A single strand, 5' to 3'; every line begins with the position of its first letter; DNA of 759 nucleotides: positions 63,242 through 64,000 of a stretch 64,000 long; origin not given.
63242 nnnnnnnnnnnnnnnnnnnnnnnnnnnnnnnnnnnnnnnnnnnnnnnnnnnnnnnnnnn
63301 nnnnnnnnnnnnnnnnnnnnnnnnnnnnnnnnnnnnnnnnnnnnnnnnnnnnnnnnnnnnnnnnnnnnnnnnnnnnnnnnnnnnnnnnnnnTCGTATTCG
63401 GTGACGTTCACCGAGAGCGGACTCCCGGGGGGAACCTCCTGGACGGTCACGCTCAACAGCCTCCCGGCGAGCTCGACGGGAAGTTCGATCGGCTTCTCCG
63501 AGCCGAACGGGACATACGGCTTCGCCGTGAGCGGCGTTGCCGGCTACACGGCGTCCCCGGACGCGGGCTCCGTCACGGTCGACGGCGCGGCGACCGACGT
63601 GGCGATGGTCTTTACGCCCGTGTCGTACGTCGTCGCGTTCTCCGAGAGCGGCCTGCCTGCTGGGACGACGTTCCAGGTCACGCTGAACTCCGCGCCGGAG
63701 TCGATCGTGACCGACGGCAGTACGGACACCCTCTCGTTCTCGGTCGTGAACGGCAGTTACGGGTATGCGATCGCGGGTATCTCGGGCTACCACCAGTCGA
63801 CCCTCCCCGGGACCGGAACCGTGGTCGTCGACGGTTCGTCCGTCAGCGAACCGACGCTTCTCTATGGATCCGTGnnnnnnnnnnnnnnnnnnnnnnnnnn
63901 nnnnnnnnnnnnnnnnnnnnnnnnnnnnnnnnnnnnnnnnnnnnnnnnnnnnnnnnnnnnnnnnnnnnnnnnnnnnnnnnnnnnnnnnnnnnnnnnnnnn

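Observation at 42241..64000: Surface-proteome island: unrelated heads (thermopsin-like, sedolisin, YVTN propeller) share one unassigned repeat module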

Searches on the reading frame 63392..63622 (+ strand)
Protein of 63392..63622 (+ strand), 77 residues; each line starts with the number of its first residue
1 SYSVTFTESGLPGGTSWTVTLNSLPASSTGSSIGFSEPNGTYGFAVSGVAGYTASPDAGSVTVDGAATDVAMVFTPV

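Call 17: find_related_loci(query=A2, collection=genome_contigs, flank=6000)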
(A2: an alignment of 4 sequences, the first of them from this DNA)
Query A2 (77 aa) in genome_contigs; peptide patterns used: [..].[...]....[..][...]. (x = any residue, [..] = any of these).
471 stretches matched a pattern; 431 encode a relative of the query (tblastn E <= 1e-3); the best 80 are kept; 79 distinct loci.
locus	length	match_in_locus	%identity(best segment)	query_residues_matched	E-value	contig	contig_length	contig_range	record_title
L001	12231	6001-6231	77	1-77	5e-33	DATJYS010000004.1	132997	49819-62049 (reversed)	MAG TPA_asm: Thermoplasmata archaeon isolate SMAG_U15158 k141_3868601, whole genome shotgun sequence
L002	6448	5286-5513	59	2-77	9e-25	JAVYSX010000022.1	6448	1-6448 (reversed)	MAG: Thermoplasmatales archaeon isolate DRTY-19_202007_bins_24 DRTY-19_202007_bins_24_scaffold_22, whole genome shotgun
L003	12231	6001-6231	60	1-77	3e-24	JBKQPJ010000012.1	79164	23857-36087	MAG: Thermoplasmata archaeon isolate MGr1A1B1C__bin_125 MGr1A1B1C_000000205112, whole genome shotgun sequence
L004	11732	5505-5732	62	2-77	6e-24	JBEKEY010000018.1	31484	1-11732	MAG: Thermoplasmata archaeon isolate SPRUCE 217 SPRUCE_217_18, whole genome shotgun sequence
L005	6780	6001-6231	58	1-77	2e-23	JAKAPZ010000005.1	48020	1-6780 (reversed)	MAG: Thermoplasmata archaeon isolate YF1.bin96 NODE_698_length_48020_cov_3.158082, whole genome shotgun sequence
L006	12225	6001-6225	61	1-75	2e-23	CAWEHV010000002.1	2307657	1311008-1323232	MAG: uncultured Thermoplasmata archaeon isolate MFD09222.bin.1.12 genome assembly, contig: contig_47939, whole genome sh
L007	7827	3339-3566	62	1-76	4e-23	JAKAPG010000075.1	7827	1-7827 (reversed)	MAG: Thermoplasmata archaeon isolate YF1.bin60 NODE_12332_length_7827_cov_1.484545, whole genome shotgun sequence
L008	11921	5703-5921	62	2-74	6e-23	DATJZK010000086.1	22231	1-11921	MAG TPA_asm: Thermoplasmata archaeon isolate SMAG_U15176 k141_2752139, whole genome shotgun sequence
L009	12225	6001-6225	61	2-77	7e-23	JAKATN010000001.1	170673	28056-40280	MAG: Thermoplasmata archaeon isolate YP2.bin70 NODE_85_length_170673_cov_17.731369, whole genome shotgun sequence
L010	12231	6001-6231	57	1-77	1e-22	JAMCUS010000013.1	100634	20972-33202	MAG: Thermoplasmatota archaeon isolate FK_Sedi_A_Bin.118 NODE_280_length_100634_cov_11.9314, whole genome shotgun sequen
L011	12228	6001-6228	59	2-77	1e-22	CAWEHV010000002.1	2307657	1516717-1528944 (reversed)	MAG: uncultured Thermoplasmata archaeon isolate MFD09222.bin.1.12 genome assembly, contig: contig_47939, whole genome sh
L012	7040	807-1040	63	1-77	1e-22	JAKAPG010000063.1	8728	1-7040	MAG: Thermoplasmata archaeon isolate YF1.bin60 NODE_10430_length_8728_cov_1.425299, whole genome shotgun sequence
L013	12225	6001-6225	59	1-75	2e-22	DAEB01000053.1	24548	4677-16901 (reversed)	MAG TPA_asm: Thermoplasmata archaeon UBA184 UBA184_contig_40196, whole genome shotgun sequence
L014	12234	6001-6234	62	1-77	2e-22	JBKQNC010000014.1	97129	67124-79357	MAG: Thermoplasmata archaeon isolate LASAr3G3H3I__bin_2 LASAr3G3H3I_000000138547, whole genome shotgun sequence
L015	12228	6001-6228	61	2-77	5e-22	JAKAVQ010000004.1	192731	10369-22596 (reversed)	MAG: Thermoplasmata archaeon isolate YP4.bin112 NODE_63_length_192731_cov_4.242254, whole genome shotgun sequence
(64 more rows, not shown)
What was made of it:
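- Tried and rejected: A 4-copy alignment worked (call 17), but its narrow pattern biases the census towards close relatives.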

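Call 46: find_related_loci(query=A2, collection=viral_contigs, flank=5000)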
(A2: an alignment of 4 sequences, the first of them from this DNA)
Query A2 (77 aa) in viral_contigs; peptide patterns used: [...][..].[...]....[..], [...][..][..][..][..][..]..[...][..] (x = any residue, [..] = any of these).
30 stretches matched a pattern, but none encodes a relative of the query by tblastn (E <= 1e-3).
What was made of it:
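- Tried and rejected: (4) A scan of viral contigs found no copy (call 46).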

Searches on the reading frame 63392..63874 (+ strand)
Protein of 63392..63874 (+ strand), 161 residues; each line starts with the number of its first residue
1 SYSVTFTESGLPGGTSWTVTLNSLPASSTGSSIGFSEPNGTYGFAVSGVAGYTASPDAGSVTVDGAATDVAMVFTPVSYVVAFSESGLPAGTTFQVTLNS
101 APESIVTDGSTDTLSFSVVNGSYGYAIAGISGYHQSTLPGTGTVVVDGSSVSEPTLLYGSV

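Call 58: predict_structure(alignment_id=A5)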
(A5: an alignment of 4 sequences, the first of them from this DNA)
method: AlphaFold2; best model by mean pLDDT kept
length: 161 residues; sequences in the alignment: 4
mean_pLDDT: 93.7   pTM: 0.69
mean pLDDT of the five models: 93.7, 93.7, 93.3, 93.2, 92.7
residues with pLDDT >= 90: 143; 70-90: 18; 50-70: 0; < 50: 0
segments of 3 or more residues with pLDDT < 50: none
pLDDT, mean of each block of 10 residues (from residue 1): 95 94 95 96 92 94 94 93 95 95 95 94 94 91 92 92 85
secondary structure, 60 per line:
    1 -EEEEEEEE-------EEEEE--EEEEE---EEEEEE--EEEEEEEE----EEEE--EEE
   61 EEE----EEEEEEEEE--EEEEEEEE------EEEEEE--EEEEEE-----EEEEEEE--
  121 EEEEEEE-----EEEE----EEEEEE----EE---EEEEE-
elements in order: E2-9 E17-21 E24-28 E32-37 E40-47 E52-55 E58-63 E68-76 E79-86 E93-98 E101-106 E112-118 E121-127 E133-136 E141-146 E156-160
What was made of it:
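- For a di-module it gives pLDDT 93.7 and two sandwiches joined by 2 residues (call 58). The pTM of the di-module is only 0.69, so the relative orientation, and hence the rigidity, is not established (call 58).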

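Call 81: fold_search(model_id=the predicted structure, library=pdb)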
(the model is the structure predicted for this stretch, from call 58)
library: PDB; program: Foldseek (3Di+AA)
matches with E <= 10: 787; with E <= 0.001: 12
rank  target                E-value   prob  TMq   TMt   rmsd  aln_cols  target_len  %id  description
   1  10ps                  2.3e-06  1.00  0.58  0.22   6.2       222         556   17  Crystal structure of SdrD A2-A3-B1-B2 domains from Staphylococcus aureus JH1 (released 2026-02-11)
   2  6fwv_B                4.8e-06  1.00  0.67  0.24   5.3       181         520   15  The Bacillus anthracis TIE protein (released 2018-08-08)
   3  6fwv_A                5.6e-06  1.00  0.65  0.24   5.4       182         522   16  The Bacillus anthracis TIE protein (released 2018-08-08)
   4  6vjb                  4.5e-05  1.00  0.35  0.07  10.0       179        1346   15  Crystal structure of a catalytically inactive CXC Chemokine-degrading protease SpyCEP from Streptococcus pyogenes (released 2020-04-15)
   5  7vcr_A                9.6e-05  1.00  0.36  0.16  11.7       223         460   12  Crystal Structure of PitA fragment from pilus islet-2 of Streptococcus oralis (released 2022-06-01)
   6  7vcn_B                1.3e-04  1.00  0.36  0.16  11.8       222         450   13  Crystal Structure of PitA fragment from pilus islet-2 of Streptococcus oralis with Tb-Xo4 (released 2022-07-13)
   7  4ecn                  1.4e-04  1.00  0.31  0.08  14.9       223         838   15  Crystal structure of a leucine-rich repeat protein (BT_0210) from Bacteroides thetaiotaomicron VPI-5482 at 2.80 A resolu (released 2012-05-23)
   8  5xya                  1.8e-04  1.00  0.35  0.07   9.9       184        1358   14  Crystal structure of a serine protease from Streptococcus species (released 2018-08-08)
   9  7edd                  2.4e-04  1.00  0.37  0.07  10.3       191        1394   14  Crystal structure of a serine protease from Streptococcus pyogenes (released 2021-05-12)
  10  3phs                  3.2e-04  1.00  0.38  0.28  11.2       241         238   12  Crystal Structure of GBS52, the minor pilin in gram-positive pathogen Streptococcus agalactiae (released 2010-11-17)
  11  6bbt_B                4.4e-04  1.00  0.38  0.27  11.3       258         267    8  Structure of the major pilin protein (T-13) from Streptococcus pyogenes serotype GAS131465 (released 2018-10-24)
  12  5hts_F                8.0e-04  1.00  0.38  0.28  12.1       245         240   11  Crystal structure of shaft pilin spaA from Lactobacillus rhamnosus GG - D295N mutant (released 2016-07-20)
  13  5xyr                  1.1e-03  1.00  0.35  0.07   9.9       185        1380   14  Crystal structure of a serine protease from Streptococcus species (released 2018-08-08)
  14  6bbt_A                1.1e-03  1.00  0.40  0.28  13.1       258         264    9  Structure of the major pilin protein (T-13) from Streptococcus pyogenes serotype GAS131465 (released 2018-10-24)
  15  5f44_A                1.9e-03  1.00  0.33  0.23  11.8       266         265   12  Crystal structure of shaft pilin spaA from Lactobacillus rhamnosus GG (released 2016-07-20)
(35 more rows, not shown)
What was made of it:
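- On CnaB / SpaA-like prealbumin-fold domain (the module): The di-module gave E 2.3e-6 to SdrD B1-B2 and 12 hits at E<=1e-3, most of them pilins, MSCRAMM B-repeats and related Gram-positive surface proteins (call 81)
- Closest known: CnaB-type / SpaA-like prealbumin-fold repeats of Gram-positive surface proteins. Same: The di-module model matches SdrD B1-B2 (E 2.3e-6) and TIE (E 4.8e-6) (call 81).
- The di-module matches SdrD B1-B2 at E 2.3e-6 and the B. anthracis TIE protein at E 4.8e-6, followed by pilins (call 81).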
